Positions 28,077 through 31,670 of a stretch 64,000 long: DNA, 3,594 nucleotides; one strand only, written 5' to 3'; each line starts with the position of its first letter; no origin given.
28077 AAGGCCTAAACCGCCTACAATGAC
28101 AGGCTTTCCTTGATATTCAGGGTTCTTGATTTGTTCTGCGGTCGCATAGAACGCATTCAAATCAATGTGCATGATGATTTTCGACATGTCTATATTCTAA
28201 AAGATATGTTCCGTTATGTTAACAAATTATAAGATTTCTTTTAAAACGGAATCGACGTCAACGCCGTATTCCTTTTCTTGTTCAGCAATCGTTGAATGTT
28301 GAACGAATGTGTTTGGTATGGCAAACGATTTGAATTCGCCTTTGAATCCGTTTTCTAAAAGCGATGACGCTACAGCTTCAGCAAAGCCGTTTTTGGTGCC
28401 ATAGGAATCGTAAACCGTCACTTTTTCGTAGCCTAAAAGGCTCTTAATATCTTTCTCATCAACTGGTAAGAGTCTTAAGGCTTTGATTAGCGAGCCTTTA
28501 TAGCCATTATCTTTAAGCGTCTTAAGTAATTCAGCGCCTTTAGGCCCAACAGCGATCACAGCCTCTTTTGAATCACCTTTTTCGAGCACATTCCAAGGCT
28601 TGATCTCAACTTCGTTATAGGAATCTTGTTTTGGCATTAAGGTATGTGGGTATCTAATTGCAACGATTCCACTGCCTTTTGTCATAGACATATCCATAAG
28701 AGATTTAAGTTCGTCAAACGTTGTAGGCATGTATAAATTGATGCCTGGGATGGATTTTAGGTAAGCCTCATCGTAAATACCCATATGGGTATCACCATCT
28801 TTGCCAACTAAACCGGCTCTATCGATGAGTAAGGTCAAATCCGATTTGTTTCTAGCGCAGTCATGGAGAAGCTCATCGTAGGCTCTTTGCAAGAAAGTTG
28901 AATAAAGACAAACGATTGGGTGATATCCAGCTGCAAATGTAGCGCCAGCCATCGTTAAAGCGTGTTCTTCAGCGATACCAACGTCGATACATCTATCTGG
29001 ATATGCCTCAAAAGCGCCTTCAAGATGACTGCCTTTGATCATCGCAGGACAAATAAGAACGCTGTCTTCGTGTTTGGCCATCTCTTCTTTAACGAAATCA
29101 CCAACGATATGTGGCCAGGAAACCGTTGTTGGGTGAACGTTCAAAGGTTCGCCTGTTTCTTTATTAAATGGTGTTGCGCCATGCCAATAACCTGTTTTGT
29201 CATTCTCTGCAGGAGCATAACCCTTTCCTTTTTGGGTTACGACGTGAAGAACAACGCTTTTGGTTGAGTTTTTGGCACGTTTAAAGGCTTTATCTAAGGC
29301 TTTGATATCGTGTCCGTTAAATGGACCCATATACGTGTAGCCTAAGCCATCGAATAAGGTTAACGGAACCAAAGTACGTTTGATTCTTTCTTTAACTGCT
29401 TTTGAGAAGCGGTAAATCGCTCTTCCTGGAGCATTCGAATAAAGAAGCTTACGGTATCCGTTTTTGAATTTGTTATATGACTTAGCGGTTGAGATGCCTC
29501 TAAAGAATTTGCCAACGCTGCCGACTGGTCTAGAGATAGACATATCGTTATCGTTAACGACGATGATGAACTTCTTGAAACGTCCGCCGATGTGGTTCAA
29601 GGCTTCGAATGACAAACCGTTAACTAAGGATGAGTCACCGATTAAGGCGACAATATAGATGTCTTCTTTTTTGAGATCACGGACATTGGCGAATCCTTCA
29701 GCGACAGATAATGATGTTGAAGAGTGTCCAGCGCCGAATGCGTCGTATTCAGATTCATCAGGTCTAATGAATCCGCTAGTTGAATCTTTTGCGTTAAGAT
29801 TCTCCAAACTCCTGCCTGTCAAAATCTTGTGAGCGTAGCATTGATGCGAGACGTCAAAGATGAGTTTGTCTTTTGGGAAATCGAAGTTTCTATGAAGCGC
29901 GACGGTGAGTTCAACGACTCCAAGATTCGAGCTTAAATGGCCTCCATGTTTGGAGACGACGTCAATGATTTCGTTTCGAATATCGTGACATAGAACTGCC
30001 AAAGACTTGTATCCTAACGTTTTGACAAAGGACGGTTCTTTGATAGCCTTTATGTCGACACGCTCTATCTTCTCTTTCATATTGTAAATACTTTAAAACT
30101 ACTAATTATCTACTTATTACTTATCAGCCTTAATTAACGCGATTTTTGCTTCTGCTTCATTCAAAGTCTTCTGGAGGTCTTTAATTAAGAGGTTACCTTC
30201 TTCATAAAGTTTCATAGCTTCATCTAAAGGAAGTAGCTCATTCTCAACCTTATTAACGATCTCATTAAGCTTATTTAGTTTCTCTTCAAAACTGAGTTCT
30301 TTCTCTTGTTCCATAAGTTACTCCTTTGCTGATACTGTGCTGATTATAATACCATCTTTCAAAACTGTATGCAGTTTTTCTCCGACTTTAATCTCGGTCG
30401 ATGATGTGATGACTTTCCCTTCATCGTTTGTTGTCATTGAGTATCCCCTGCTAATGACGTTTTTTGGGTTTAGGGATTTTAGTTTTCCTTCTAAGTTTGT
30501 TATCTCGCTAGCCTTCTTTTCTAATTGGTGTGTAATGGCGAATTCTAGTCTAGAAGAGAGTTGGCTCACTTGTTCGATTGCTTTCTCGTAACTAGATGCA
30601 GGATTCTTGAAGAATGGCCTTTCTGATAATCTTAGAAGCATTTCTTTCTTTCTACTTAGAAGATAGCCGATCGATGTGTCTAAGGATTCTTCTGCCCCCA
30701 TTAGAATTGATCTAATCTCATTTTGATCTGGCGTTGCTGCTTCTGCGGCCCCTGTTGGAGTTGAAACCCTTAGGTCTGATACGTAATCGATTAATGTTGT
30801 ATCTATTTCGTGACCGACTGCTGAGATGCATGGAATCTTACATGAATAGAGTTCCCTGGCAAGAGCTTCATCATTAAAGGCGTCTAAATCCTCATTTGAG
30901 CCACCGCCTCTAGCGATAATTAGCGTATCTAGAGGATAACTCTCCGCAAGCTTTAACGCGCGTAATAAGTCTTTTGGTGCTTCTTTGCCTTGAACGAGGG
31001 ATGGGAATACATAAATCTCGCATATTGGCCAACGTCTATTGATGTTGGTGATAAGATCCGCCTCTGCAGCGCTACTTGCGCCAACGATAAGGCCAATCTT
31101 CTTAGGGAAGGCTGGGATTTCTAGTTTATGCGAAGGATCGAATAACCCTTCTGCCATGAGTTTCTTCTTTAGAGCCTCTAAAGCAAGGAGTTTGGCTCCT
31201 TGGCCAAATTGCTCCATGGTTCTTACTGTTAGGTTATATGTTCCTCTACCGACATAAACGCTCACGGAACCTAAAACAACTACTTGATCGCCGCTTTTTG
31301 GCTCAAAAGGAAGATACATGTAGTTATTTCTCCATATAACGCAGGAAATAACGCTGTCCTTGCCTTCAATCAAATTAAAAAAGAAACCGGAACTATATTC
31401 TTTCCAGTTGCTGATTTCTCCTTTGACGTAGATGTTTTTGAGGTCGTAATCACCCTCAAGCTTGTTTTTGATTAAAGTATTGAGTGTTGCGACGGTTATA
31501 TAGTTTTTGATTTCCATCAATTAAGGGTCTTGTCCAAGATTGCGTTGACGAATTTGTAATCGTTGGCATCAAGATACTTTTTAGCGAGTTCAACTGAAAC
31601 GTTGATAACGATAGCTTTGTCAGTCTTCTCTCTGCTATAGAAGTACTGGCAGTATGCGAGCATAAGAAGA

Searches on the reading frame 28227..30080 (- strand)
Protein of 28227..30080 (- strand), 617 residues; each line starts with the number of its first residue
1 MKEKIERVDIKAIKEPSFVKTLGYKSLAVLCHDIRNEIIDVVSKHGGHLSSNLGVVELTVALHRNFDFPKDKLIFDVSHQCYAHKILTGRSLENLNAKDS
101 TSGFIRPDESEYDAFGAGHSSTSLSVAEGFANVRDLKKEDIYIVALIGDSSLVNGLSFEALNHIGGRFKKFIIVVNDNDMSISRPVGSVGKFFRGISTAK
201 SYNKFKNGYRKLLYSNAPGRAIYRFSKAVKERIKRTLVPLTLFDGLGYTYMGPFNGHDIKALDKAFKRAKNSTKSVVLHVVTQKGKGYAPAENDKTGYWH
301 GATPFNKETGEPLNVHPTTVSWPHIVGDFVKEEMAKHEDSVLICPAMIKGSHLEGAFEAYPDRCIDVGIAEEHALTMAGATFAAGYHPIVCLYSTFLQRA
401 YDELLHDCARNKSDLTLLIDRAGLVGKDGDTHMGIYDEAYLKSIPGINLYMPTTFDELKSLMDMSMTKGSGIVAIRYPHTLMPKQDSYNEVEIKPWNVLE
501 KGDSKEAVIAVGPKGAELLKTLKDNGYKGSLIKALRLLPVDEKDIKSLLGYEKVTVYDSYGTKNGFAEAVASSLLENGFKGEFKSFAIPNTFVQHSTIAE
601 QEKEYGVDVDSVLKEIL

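Call 5: search_protein_families(library=ncbifam, proteins=[window:28227-30080:-])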
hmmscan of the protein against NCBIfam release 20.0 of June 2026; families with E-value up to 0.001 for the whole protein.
window:28227-30080:- (617 aa): 7 families
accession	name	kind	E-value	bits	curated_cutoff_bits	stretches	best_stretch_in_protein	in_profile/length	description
TIGR00204.1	dxs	equivalog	1.5e-170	568.7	465.95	1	11-616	2-611/616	1-deoxy-D-xylulose-5-phosphate synthase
NF003933.0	PRK05444.2-2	equivalog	2.5e-154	515.1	395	1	10-616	8-601/606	1-deoxy-D-xylulose-5-phosphate synthase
NF008968.0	PRK12315.1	subfamily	6.8e-126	420.9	510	2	10-195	4-191/582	1-deoxy-D-xylulose-5-phosphate synthase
NF004559.0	PRK05899.2-5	equivalog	1.4e-34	119.3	488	2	333-616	330-620/627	transketolase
NF004556.0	PRK05899.2-2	equivalog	5.1e-18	64.7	575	1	328-616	334-634/639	transketolase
NF004558.0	PRK05899.2-4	equivalog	2e-11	43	788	1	424-528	454-563/651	transketolase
TIGR00232.1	tktlase_bact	equivalog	1.4e-09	36.9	682.25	0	243-336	201-296/654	transketolase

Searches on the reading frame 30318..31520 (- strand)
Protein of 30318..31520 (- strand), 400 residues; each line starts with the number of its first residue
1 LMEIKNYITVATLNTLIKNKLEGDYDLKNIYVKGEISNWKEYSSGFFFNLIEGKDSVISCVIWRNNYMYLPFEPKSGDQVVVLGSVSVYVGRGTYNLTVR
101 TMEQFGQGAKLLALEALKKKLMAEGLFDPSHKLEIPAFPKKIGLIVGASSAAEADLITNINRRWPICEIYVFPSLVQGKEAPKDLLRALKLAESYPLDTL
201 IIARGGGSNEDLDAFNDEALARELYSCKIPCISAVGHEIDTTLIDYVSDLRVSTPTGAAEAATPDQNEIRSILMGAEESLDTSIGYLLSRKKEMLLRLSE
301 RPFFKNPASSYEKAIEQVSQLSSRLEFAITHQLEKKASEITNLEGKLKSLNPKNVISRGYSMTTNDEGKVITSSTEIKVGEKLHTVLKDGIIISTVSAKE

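Call 5: search_protein_families(library=ncbifam, proteins=[window:30318-31520:-])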
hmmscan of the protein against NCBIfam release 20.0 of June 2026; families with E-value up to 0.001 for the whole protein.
window:30318-31520:- (400 aa): 1 family
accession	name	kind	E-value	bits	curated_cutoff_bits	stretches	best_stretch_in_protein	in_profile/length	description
TIGR00237.1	xseA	equivalog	4.2e-128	427.8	180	1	9-396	1-388/389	exodeoxyribonuclease VII large subunit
